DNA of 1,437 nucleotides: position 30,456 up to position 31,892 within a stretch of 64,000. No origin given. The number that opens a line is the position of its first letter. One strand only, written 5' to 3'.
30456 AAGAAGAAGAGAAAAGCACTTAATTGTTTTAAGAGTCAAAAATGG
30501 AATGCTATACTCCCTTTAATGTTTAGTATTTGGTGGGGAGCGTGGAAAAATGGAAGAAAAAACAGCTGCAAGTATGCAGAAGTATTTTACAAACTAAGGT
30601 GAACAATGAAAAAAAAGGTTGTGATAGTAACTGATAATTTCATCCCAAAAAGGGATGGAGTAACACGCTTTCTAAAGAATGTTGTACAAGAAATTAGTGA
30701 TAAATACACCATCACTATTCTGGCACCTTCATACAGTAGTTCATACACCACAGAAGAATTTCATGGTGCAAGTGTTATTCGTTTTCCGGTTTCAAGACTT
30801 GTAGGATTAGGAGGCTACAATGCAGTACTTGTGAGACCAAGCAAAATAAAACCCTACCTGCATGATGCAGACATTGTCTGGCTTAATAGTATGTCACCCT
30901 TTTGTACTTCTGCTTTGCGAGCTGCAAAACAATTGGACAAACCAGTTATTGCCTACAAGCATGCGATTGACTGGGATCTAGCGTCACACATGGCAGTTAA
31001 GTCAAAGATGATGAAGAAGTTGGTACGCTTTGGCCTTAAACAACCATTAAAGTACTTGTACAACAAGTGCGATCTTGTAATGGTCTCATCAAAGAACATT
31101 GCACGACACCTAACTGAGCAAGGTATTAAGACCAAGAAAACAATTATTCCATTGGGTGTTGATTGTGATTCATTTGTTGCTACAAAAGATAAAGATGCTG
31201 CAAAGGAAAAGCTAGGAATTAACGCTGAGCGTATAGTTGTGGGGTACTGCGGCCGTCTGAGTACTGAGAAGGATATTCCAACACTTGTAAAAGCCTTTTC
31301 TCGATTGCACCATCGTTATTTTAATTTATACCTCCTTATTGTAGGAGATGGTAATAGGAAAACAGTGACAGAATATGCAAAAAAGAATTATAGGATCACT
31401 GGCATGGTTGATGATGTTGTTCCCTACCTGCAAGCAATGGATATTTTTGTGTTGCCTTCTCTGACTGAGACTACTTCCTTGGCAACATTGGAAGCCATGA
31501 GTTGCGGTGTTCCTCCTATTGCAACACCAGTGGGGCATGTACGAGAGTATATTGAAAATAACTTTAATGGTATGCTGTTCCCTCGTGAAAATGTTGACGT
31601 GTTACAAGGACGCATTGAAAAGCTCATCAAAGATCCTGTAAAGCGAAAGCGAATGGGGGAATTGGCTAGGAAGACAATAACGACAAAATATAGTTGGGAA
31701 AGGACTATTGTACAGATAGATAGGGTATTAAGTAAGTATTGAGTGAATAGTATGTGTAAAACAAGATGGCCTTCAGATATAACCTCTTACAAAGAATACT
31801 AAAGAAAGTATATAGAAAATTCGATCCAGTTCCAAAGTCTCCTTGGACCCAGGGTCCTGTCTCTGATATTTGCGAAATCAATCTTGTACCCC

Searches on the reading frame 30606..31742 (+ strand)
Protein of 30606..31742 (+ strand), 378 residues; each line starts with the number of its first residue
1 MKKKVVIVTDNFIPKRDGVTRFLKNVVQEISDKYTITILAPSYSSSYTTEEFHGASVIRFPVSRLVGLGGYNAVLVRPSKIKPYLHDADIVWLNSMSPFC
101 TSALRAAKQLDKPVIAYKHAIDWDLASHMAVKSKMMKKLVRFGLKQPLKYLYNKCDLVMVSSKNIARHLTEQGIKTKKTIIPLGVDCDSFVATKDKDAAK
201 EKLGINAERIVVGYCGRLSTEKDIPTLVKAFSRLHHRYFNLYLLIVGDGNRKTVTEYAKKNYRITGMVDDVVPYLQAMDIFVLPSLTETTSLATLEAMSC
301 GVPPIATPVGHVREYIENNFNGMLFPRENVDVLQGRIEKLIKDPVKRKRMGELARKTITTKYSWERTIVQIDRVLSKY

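Call 13: search_protein_families(library=pfam, proteins=[window:30606-31742:+], max_evalue=0.01)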
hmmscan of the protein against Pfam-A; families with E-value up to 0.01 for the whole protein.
window:30606-31742:+ (378 aa): 6 families
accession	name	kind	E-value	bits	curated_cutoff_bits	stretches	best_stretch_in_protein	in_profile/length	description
PF00534.26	Glycos_transf_1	-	2.1e-37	128.8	26.4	1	195-356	1-171/172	Glycosyl transferases group 1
PF13692.12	Glyco_trans_1_4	-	3.1e-35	122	27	1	210-343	2-142/142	Glycosyl transferases group 1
PF13439.12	Glyco_transf_4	-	7.4e-18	65.6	28.5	1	17-188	2-169/170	Glycosyltransferase Family 4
PF13579.12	Glyco_trans_4_4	-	1.6e-06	29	29.7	1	18-184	2-158/158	Glycosyl transferase 4-like domain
PF13524.12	Glyco_trans_1_2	-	5.7e-06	26.8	25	1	243-371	17-142/144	Glycosyl transferase-like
PF20706.3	GT4-conflict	-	0.00034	20.2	26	1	273-368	277-382/385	Family 4 Glycosyltransferase in conflict systems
